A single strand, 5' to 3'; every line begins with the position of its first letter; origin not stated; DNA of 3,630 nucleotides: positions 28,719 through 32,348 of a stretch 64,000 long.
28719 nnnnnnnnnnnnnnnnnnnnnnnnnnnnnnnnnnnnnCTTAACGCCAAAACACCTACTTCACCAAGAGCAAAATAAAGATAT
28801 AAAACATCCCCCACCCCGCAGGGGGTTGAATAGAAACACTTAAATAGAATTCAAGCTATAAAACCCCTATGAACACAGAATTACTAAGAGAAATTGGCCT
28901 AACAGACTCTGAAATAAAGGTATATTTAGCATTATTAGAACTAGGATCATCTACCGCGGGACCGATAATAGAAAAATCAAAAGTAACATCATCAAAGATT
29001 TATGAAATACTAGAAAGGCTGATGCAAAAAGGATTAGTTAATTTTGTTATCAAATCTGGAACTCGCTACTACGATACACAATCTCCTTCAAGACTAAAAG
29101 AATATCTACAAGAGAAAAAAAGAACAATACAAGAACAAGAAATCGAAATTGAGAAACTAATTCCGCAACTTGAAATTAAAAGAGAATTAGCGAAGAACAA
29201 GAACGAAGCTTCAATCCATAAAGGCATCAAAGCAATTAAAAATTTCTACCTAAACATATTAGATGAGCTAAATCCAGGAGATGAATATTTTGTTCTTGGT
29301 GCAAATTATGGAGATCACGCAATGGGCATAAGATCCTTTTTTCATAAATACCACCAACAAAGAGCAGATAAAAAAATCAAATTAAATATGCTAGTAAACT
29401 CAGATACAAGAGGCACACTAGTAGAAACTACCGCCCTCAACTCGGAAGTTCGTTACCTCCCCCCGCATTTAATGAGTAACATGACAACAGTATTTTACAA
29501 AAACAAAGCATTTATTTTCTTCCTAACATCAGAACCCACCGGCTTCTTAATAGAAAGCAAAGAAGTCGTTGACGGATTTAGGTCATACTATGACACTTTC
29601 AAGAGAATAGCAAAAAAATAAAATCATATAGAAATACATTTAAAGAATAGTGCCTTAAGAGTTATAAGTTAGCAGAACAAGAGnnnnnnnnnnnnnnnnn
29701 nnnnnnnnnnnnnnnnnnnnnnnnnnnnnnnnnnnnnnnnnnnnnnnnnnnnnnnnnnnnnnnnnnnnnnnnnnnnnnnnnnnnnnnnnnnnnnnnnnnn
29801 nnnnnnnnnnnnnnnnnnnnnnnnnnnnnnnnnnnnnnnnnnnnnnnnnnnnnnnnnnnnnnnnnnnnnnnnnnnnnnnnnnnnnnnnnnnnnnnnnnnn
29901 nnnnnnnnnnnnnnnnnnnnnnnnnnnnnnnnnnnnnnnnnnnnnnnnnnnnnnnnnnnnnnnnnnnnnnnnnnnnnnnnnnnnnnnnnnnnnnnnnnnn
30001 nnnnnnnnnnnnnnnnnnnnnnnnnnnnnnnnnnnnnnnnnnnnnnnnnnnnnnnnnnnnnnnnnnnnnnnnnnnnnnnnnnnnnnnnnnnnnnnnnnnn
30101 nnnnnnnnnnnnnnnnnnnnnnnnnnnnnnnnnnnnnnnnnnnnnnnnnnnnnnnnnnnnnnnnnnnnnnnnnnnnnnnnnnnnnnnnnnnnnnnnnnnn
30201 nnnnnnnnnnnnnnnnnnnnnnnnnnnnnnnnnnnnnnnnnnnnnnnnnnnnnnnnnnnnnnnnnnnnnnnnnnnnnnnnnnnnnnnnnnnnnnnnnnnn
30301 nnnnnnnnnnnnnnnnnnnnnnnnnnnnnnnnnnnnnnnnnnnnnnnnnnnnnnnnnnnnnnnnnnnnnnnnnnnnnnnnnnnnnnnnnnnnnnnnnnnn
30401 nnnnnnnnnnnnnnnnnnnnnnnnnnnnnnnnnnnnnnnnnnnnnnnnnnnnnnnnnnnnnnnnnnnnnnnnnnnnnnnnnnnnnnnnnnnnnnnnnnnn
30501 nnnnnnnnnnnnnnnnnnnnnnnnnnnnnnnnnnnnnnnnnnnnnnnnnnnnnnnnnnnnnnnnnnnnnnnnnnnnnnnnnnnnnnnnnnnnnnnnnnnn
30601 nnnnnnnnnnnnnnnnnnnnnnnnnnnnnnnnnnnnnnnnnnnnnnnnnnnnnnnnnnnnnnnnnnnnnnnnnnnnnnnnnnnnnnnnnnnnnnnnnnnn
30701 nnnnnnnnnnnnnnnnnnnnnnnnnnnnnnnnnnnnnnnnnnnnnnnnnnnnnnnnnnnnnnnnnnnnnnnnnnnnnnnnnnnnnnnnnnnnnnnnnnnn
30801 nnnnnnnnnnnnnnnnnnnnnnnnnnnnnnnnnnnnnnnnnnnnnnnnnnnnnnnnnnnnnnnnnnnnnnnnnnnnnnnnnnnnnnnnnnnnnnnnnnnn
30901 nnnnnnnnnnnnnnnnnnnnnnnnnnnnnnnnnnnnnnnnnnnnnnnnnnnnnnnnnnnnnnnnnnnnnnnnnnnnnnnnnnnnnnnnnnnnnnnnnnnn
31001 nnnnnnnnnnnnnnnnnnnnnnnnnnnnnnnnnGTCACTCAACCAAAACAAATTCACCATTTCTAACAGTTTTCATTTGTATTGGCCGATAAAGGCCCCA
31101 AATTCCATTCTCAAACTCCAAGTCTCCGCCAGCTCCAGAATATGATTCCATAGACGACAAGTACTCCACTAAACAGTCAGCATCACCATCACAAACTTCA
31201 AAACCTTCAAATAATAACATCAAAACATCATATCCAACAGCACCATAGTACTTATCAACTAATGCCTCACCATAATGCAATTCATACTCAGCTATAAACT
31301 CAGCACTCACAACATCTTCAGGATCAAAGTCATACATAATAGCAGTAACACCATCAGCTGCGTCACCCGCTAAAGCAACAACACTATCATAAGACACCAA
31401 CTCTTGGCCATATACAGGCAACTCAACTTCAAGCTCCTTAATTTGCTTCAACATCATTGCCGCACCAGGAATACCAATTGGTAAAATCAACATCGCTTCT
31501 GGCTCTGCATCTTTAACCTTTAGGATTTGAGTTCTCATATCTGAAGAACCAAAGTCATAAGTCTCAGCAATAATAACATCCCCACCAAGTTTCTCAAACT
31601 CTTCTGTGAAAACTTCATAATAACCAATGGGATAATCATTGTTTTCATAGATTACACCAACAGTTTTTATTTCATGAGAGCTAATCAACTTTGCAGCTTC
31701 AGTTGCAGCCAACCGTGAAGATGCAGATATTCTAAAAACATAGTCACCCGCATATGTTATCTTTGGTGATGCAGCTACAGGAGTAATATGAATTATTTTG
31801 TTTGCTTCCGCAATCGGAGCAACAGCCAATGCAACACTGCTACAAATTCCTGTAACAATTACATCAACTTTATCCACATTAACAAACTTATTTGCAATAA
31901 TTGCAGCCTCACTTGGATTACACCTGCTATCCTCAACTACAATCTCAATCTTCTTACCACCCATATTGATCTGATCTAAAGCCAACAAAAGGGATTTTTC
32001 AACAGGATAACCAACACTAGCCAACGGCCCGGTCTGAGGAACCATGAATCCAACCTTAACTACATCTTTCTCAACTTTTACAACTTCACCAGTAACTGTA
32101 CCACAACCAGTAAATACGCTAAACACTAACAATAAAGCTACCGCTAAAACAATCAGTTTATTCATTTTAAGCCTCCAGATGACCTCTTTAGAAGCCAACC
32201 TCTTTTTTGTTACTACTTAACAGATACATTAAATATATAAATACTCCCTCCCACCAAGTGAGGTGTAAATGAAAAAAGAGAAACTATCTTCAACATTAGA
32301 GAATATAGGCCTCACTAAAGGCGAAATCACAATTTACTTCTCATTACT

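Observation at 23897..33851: Four-fold paralogous array of orphan LivJ-like binding lipoprotein / TrmB-like regulator divergent cassettes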

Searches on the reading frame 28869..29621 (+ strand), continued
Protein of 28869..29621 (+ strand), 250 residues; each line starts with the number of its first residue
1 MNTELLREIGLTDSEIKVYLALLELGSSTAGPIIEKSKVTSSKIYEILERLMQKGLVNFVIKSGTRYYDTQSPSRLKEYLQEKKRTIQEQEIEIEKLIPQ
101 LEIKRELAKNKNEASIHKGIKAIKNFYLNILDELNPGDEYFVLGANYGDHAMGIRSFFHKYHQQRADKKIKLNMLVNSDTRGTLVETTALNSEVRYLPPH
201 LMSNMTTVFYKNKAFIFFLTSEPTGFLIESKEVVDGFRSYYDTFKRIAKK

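Call 52: find_encoding_contigs(protein=P0013, flank=10000, max_places=1)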
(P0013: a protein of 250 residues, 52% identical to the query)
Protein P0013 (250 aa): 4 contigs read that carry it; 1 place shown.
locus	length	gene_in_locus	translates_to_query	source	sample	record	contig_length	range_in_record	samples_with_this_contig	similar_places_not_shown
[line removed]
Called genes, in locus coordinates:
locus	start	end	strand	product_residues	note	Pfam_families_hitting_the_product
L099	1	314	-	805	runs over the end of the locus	PF01326:PPDK_N, PF00391:PEP-utilizers, PF02896:PEP-utilizers_C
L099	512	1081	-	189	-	PF01928:CYTH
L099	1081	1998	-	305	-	PF01116:F_bP_aldolase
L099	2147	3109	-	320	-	PF00294:PfkB, PF08543:Phos_pyr_kin (weak)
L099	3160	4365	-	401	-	-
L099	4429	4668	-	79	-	-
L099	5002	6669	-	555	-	PF07690:MFS_1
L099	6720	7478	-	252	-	PF00528:BPD_transp_1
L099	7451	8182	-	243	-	PF01637:ATPase_2 (weak), PF00005:ABC_tran, PF13304:AAA_21 (faint)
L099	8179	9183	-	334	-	PF09084:NMT1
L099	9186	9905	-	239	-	PF13489:Methyltransf_23 (weak), PF05175:MTS, PF02475:TRM5-TYW2_MTfase (weak), PF06325:PrmA, PF13847:Methyltransf_31, PF08241:Methyltransf_11 (weak), PF13649:Methyltransf_25 (weak)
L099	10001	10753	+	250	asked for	PF01978:TrmB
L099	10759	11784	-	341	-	-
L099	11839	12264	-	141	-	-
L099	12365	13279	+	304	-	PF07885:Ion_trans_2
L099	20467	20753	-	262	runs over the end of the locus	PF01978:TrmB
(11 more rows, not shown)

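Call 64: predict_structure(alignment_id=A5)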
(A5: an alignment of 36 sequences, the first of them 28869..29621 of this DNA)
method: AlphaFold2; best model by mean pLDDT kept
length: 250 residues; sequences in the alignment: 36
mean_pLDDT: 91.1   pTM: 0.68
mean pLDDT of the five models: 91.1, 90.4, 90.3, 90.1, 89.9
residues with pLDDT >= 90: 191; 70-90: 45; 50-70: 14; < 50: 0
segments of 3 or more residues with pLDDT < 50: none
pLDDT, mean of each block of 10 residues (from residue 1): 88 97 96 96 95 97 96 94 94 93 80 83 94 97 76 84 98 90 86 90 84 91 89 95 93
secondary structure, 60 per line:
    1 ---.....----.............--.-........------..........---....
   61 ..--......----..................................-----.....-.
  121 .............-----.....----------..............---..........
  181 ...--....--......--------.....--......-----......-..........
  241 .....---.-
elements in order: H4-8 H13-25 H30-37 H44-53 E57-62 E65-70 H75-108 E114-118 H120-133 E139-143 H154-167 E171-177 H178-183 H186-189 E192-197 E206-210 E213-218 E224-229 H231-245

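Call 67: fold_search(model_id=the predicted structure, library=pdb)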
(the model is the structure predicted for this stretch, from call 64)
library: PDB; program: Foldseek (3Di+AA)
matches with E <= 10: 1582; with E <= 0.001: 30
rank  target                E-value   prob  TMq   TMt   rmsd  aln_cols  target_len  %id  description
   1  5bqt_A                1.9e-14  1.00  0.39  0.37  17.6       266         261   19  Structure of TrmBL2, an archaeal chromatin protein, shows a novel mode of DNA binding. (released 2015-09-02)
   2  5bpd_B                7.2e-14  1.00  0.42  0.40  18.2       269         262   19  Structure of TrmBL2, an archaeal chromatin protein, shows a novel mode of DNA binding. (released 2015-09-02)
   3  5box_A                8.6e-14  1.00  0.41  0.40  18.8       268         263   19  Structure of TrmBL2, an archaeal chromatin protein, shows a novel mode of DNA binding. (released 2015-09-02)
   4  5bpd_C                1.1e-13  1.00  0.53  0.51   7.3       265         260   18  Structure of TrmBL2, an archaeal chromatin protein, shows a novel mode of DNA binding. (released 2015-09-02)
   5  5bqt_B                2.4e-13  1.00  0.37  0.36  17.3       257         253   20  Structure of TrmBL2, an archaeal chromatin protein, shows a novel mode of DNA binding. (released 2015-09-02)
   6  5bpi_D                3.9e-13  1.00  0.52  0.52   7.3       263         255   20  Structure of TrmBL2, an archaeal chromatin protein, shows a novel mode of DNA binding. (released 2015-09-02)
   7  5bpd_D                4.4e-13  1.00  0.52  0.50   7.4       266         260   20  Structure of TrmBL2, an archaeal chromatin protein, shows a novel mode of DNA binding. (released 2015-09-02)
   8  5bpi_C                7.0e-13  1.00  0.51  0.50   7.5       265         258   20  Structure of TrmBL2, an archaeal chromatin protein, shows a novel mode of DNA binding. (released 2015-09-02)
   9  3qph_A                1.2e-09  1.00  0.42  0.34   8.6       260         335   16  The three-dimensional structure of TrmB, a global transcriptional regulator of the hyperthermophilic archaeon Pyrococc (released 2012-05-30)
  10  7e0m_A                1.4e-05  1.00  0.40  0.27   3.9       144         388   14  Crystal structure of phospholipase D (released 2021-12-22)
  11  7e0m_B                3.6e-05  1.00  0.36  0.25   4.9       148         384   14  Crystal structure of phospholipase D (released 2021-12-22)
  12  9fiz                  1.1e-04  1.00  0.39  0.28   4.6       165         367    8  Structure of the F13 protein (mutant A295E) of Vaccinia virus (released 2025-03-12)
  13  9vbg_A                1.2e-04  1.00  0.41  0.26   4.6       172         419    7  Cryo-EM structure of human PLD3 apo form (released 2025-12-24)
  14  9fhk_A                1.8e-04  1.00  0.39  0.29   5.0       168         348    8  Structure of the F13 protein of Vaccinia virus (P21 crystal form) (released 2025-03-12)
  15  9fj0                  3.5e-04  1.00  0.37  0.27   5.0       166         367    7  Structure of the F13 protein (mutant G277C) of Vaccinia virus (released 2025-03-12)
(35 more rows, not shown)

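Call 69: search_protein_families(library=ncbifam, proteins=[window:28869-29621:+], max_evalue=0.00001)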
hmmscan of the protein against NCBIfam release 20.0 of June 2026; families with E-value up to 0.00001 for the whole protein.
window:28869-29621:+ (250 aa): 2 families
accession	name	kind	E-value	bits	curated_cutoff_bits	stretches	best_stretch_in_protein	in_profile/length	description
NF047390.1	TransRegTrmBL1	equivalog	7.6e-09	35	650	1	5-83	9-86/341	HTH-type sugar sensing transcriptional regulator TrmBL1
NF040851.1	tran_reg_TrmB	equivalog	1.3e-07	31.1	600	1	5-101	10-102/338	HTH-type sugar-sensing transcriptional regulator TrmB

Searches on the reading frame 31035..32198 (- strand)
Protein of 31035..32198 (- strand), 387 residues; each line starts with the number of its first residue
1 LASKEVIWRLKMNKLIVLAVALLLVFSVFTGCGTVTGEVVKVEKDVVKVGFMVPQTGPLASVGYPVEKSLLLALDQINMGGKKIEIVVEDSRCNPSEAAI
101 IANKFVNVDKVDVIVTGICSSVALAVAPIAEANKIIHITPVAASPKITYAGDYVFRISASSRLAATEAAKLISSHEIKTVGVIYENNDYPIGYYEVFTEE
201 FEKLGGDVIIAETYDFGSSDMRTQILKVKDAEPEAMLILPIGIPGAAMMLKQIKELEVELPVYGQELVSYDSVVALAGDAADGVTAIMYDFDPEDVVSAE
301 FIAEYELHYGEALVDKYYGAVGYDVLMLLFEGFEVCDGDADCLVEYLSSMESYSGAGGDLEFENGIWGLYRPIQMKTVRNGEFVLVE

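Call 5: search_protein_families(library=pfam, proteins=[window:31035-32198:-], max_evalue=0.01)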
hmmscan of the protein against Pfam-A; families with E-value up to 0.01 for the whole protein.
window:31035-32198:- (387 aa): 4 families
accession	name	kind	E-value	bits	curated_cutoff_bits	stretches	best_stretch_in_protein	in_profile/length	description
PF13458.12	Peripla_BP_6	-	6.5e-50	171.2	31.7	1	47-362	2-322/343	Periplasmic binding protein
PF01094.35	ANF_receptor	-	1.3e-22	80.7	25.4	1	67-302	3-253/353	Receptor family ligand binding region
PF13433.12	Peripla_BP_5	-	1e-15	58.2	27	1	47-316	1-274/363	Periplasmic binding protein domain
PF01315.27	Ald_Xan_dh_C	-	0.0046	17.7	31.3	0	137-173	65-103/110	Aldehyde oxidase and xanthine dehydrogenase, a/b hammerhead domain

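Call 55: search_solved_structures(query=window:31035-32165:-, max_evalue=1e-12)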
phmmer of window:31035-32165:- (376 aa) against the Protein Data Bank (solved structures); distinct sequences matched with E-value up to 1e-12: 25.
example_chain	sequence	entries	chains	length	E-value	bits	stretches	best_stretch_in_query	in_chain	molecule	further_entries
4ey3_A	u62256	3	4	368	2.3e-28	102.6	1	33-343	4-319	Twin-arginine translocation pathway signal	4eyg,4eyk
3td9_A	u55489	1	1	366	1.6e-27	99.8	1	34-370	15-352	Branched chain amino acid ABC transporter, periplasmic amino acid-binding protein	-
3hut_A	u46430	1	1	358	1.8e-25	93.1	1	38-375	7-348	putative branched-chain amino acid ABC transporter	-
7ylt_B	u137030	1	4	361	9.9e-22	80.8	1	36-276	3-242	Putative ABC transporter, substrate-binding protein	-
3sg0_A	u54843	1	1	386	1.4e-19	73.7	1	28-275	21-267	Extracellular ligand-binding receptor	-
4gnr_A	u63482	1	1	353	2.6e-19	72.8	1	31-371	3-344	ABC transporter substrate-binding protein-branched chain amino acid transport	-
4dqd_A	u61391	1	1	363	3.3e-19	72.5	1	36-275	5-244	Extracellular ligand-binding receptor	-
4evq_A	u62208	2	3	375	1.1e-18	70.7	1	34-345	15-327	Putative ABC transporter subunit, substrate-binding component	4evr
4q6w_A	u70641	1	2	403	1.8e-17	66.8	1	30-347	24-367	Putative leu/ile/val-binding protein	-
4mpt_A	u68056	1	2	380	4.4e-17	65.5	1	34-347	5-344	Putative leu/ile/val-binding protein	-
2lbp_A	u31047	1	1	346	2.5e-16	63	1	35-283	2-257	LEUCINE-BINDING PROTEIN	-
1usg_A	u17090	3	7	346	2.9e-16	62.8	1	35-283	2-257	LEUCINE-SPECIFIC BINDING PROTEIN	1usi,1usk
4nqr_A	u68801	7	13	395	1.2e-15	60.8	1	23-302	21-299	Amino acid/amide ABC transporter substrate-binding protein, HAAT family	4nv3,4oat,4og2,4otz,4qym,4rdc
4zpj_A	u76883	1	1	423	1.4e-15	60.6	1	32-352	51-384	Extracellular ligand-binding receptor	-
1z15_A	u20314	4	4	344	1.7e-15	60.3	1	36-275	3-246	Leu/Ile/Val-binding protein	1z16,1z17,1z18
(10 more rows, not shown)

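Call 69: search_protein_families(library=ncbifam, proteins=[window:31035-32165:-], max_evalue=0.00001)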
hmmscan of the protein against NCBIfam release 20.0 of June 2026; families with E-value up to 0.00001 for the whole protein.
window:31035-32165:- (376 aa): 3 families
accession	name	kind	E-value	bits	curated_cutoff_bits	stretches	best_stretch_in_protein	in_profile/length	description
NF011933.0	PRK15404.1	subfamily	1.4e-29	103.3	477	1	31-285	22-283/370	high-affinity branched-chain amino acid ABC transporter substrate-binding protein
TIGR03407.1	urea_ABC_UrtA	exception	2e-13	50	492.75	1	36-247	1-216/361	urea ABC transporter substrate-binding protein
TIGR03669.1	urea_ABC_arch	equivalog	4.4e-09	35.8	494.8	1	36-251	1-217/375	urea ABC transporter substrate-binding protein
